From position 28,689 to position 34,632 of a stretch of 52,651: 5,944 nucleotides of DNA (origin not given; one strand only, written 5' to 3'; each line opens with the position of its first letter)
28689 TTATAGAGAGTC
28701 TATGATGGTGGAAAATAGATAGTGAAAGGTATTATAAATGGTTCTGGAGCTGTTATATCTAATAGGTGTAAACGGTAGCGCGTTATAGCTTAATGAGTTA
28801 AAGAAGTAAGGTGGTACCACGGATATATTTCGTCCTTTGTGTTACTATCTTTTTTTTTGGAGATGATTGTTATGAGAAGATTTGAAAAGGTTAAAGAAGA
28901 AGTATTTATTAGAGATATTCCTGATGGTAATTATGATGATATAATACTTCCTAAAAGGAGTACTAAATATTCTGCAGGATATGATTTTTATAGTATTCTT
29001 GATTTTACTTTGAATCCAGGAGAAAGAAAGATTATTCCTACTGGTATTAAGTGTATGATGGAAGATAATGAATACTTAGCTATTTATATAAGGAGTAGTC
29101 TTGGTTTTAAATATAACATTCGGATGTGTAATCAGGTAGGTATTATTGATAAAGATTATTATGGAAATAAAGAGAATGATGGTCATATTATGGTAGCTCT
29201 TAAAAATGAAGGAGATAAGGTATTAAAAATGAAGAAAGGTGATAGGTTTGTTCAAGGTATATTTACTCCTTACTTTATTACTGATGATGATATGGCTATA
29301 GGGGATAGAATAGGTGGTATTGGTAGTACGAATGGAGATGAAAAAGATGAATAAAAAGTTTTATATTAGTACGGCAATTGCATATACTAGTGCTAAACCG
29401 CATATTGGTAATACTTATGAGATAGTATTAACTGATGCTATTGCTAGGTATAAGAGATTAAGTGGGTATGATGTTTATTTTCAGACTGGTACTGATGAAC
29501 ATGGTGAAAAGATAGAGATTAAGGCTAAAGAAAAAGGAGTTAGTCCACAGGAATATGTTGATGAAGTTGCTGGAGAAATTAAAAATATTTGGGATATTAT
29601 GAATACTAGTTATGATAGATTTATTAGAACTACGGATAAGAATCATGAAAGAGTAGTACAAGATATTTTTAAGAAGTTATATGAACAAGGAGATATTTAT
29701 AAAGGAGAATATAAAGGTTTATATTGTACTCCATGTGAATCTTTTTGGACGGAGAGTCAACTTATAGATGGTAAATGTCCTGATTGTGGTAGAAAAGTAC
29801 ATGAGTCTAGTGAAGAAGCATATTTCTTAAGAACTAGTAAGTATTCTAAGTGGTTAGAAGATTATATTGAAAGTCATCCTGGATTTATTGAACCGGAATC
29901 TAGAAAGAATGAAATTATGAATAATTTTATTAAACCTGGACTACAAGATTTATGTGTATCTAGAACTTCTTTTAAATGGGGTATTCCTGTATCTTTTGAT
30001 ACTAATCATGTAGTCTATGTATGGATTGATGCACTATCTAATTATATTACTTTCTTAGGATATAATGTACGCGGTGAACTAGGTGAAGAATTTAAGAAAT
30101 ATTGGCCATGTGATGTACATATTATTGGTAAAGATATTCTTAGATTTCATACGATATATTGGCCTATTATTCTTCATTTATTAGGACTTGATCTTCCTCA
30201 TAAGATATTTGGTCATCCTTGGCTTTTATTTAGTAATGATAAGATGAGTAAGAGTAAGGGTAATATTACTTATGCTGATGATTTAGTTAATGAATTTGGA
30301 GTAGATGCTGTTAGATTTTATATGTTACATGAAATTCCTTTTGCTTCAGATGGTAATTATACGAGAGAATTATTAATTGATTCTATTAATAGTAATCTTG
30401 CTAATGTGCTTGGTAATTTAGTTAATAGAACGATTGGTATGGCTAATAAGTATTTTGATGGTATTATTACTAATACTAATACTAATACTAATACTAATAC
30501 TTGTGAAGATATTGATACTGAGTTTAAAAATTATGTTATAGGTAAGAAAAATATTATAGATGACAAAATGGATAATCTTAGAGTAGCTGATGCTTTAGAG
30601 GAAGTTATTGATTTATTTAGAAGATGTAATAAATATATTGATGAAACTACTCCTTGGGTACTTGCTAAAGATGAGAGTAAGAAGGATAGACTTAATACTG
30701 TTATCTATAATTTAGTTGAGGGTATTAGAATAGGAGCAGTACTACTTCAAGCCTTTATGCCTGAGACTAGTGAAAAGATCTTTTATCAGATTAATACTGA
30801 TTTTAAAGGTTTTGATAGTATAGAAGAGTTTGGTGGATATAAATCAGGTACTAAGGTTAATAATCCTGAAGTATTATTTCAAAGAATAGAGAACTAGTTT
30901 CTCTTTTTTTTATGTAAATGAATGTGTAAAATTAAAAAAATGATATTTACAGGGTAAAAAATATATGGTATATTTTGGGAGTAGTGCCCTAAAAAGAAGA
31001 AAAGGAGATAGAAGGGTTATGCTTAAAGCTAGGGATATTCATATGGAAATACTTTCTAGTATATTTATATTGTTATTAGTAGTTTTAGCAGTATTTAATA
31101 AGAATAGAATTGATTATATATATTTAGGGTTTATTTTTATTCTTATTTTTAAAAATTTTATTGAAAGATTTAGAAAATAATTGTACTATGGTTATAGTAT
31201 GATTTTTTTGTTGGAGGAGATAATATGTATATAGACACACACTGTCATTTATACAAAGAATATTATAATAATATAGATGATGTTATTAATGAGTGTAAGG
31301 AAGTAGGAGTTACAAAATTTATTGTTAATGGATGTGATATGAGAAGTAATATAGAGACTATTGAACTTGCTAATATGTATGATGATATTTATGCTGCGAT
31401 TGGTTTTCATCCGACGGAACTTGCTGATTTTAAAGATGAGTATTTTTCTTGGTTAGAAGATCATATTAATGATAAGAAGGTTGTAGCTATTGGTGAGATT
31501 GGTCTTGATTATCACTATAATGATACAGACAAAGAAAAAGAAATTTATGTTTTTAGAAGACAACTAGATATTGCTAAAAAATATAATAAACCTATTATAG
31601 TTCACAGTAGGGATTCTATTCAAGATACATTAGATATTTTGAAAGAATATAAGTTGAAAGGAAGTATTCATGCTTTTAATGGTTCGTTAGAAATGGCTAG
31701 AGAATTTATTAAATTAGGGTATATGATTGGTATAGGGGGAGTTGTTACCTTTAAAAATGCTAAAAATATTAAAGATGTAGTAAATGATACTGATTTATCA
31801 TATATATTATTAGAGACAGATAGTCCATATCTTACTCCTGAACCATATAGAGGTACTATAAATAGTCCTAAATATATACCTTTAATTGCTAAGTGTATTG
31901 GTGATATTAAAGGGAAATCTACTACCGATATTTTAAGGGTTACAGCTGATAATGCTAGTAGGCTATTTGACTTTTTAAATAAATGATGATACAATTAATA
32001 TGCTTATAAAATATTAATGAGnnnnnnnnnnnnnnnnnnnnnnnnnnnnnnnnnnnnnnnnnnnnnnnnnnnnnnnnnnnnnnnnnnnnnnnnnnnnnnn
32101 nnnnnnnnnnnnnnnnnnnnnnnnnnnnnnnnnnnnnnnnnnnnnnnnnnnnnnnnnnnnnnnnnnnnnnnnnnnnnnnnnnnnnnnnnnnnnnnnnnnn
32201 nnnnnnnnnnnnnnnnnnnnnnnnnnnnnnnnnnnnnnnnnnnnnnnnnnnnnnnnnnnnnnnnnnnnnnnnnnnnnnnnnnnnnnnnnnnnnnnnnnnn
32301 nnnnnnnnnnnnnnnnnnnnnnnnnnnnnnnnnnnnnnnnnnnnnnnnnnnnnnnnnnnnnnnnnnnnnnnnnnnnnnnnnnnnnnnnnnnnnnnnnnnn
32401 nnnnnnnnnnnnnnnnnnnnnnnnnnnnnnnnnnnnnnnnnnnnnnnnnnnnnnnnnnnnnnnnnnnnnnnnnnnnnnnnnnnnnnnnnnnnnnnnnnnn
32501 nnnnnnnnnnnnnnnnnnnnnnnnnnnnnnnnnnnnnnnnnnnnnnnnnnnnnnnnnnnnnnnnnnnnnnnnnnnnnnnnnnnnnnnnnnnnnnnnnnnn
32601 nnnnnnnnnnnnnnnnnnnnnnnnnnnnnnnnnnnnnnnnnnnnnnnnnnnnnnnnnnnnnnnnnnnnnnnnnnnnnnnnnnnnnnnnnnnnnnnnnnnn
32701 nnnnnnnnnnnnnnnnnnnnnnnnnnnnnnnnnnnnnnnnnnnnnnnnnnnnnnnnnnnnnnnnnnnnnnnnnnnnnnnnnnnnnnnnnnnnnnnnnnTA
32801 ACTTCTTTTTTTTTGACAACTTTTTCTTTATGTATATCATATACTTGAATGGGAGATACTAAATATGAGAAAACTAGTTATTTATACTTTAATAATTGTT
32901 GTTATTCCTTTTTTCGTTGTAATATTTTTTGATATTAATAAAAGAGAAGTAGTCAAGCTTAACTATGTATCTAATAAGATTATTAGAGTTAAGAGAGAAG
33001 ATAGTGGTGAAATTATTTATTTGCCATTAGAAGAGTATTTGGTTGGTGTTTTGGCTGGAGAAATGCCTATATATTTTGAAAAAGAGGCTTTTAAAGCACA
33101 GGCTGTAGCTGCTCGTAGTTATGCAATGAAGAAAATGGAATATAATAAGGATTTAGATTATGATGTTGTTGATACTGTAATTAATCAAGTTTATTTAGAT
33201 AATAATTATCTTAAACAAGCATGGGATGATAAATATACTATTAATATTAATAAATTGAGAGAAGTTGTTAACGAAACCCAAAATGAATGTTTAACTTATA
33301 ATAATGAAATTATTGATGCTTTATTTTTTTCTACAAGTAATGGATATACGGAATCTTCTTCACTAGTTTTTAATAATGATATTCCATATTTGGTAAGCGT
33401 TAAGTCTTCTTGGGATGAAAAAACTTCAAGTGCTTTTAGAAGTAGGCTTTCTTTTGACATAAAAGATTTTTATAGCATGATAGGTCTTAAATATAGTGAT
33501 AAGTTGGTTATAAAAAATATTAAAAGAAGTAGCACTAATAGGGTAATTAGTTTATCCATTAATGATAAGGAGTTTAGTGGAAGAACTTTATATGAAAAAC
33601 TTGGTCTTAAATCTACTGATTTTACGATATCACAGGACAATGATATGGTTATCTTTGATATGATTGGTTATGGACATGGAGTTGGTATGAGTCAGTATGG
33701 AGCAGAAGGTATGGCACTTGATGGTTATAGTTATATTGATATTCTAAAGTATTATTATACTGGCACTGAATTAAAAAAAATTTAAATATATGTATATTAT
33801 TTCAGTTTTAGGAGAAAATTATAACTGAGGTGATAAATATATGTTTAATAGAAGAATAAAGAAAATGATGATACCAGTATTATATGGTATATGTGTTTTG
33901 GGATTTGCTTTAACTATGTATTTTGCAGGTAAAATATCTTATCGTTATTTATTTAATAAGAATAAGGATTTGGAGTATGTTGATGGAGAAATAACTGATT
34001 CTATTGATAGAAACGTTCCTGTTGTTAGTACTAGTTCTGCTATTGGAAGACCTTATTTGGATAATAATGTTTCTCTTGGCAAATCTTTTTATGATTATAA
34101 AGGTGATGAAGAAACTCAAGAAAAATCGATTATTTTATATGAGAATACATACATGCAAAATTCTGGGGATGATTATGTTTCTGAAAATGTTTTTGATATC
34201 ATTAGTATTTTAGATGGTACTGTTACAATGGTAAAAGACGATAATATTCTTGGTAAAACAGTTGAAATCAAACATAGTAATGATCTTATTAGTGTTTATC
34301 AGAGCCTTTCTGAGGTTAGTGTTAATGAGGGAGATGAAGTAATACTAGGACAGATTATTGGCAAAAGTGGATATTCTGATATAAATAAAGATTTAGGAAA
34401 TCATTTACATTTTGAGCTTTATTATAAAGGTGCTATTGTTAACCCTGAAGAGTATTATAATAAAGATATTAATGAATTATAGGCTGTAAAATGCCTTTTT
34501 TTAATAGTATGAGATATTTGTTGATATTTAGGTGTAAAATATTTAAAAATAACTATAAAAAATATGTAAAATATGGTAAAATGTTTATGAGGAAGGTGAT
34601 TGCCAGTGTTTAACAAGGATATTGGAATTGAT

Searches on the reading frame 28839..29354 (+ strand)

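Call 15: search_protein_families(library=ncbifam, proteins=[window:28839-29354:+], max_evalue=0.00001)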
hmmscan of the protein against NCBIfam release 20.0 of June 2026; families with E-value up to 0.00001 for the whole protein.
window:28839-29354:+ (171 aa): 3 families
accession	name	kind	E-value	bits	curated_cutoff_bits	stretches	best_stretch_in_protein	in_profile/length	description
NF010561.0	PRK13956.1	equivalog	4.3e-41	140.2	223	1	33-165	14-146/147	dUTP diphosphatase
TIGR00576.1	dut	superfamily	1.5e-26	92.9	102.55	1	34-147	10-118/143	dUTP diphosphatase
NF001862.0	PRK00601.1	equivalog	4.5e-23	81.6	103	1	33-145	15-123/150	dUTP diphosphatase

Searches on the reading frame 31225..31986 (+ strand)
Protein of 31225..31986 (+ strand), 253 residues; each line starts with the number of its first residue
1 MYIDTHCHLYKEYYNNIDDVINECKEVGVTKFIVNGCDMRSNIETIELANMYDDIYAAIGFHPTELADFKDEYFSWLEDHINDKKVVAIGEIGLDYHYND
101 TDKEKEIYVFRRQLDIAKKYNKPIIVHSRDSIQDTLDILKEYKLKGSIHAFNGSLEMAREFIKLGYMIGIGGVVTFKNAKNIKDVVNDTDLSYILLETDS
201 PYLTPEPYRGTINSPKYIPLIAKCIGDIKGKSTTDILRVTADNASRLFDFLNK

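Call 15: search_protein_families(library=ncbifam, proteins=[window:31225-31986:+], max_evalue=0.00001)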
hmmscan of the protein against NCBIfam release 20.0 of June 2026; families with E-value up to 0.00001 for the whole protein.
window:31225-31986:+ (253 aa): 5 families
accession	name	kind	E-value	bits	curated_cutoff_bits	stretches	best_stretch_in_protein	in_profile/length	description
TIGR00010.1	TIGR00010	subfamily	1.8e-78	263.5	206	1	2-249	1-252/253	YchF/TatD family DNA exonuclease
NF008075.0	PRK10812.1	equivalog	7.1e-50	169.7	438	1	2-249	3-255/265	metal-dependent hydrolase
NF008522.0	PRK11449.1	equivalog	3.8e-44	150.8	481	1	2-249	5-257/259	metal-dependent hydrolase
NF007745.0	PRK10425.1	equivalog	3.2e-36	124.9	395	1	13-249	13-257/260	3'-5' ssDNA/RNA exonuclease TatD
NF041926.1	QatD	equivalog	8.5e-24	84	230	1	4-246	1-238/239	Qat anti-phage system TatD family nuclease QatD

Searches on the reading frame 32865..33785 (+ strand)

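Call 15: search_protein_families(library=ncbifam, proteins=[window:32865-33785:+], max_evalue=0.00001)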
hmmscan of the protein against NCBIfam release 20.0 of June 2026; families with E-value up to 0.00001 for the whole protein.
window:32865-33785:+ (306 aa): 2 families
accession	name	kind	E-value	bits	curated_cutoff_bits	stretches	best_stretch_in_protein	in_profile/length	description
TIGR02870.1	spore_II_D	equivalog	3.9e-89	299.1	234.75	1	33-306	51-338/338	stage II sporulation protein D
TIGR02669.1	SpoIID_LytB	domain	6.6e-65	219.7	83.3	1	50-305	3-270/270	SpoIID/LytB domain-containing protein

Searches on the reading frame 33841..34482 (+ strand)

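Call 15: search_protein_families(library=ncbifam, proteins=[window:33841-34482:+], max_evalue=0.00001)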
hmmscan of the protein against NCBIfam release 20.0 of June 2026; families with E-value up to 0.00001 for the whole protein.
window:33841-34482:+ (213 aa): 10 families
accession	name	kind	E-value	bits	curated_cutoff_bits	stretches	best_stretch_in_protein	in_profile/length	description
NF053738.1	S2SprSpoIIQBc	equivalog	1.6e-44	152.3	250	1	45-213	57-230/232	stage II sporulation protein SpoIIQ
NF052530.1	Heli_ShapePgp3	exception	1.7e-15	56.9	300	1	107-208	167-266/270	peptidoglycan metallopeptidase Pgp3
NF052529.1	PG_M23_Pgp6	exception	1e-13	50.8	600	1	109-208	337-434/452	peptidoglycan metallopeptidase Pgp6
NF053825.1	PdgNdpepShyA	equivalog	4.9e-12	45.3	700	1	107-202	296-389/425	peptidoglycan DD-endopeptidase ShyA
NF008652.0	PRK11649.1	equivalog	1.1e-09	37.5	341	1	116-202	322-406/439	murein DD-endopeptidase MepM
NF041208.1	celldiv_DipM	equivalog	4.7e-09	36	740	1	136-206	349-417/419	cell division endopeptidase DipM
NF040883.1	amid_act_ActS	equivalog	1.5e-08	34.2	375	1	93-206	122-233/242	amidase activator ActS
NF053824.1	PdgNdpepShyC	equivalog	2.2e-08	33.4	700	1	108-202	297-389/429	peptidoglycan DD-endopeptidase ShyC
NF008123.1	PRK10871.1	equivalog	1.2e-06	28.2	311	1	118-206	276-362/365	murein hydrolase activator NlpD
NF047755.1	LIC_10271_M23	exception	4e-06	26.7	180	1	103-175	113-185/207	LIC_10271 family cell wall hydrolase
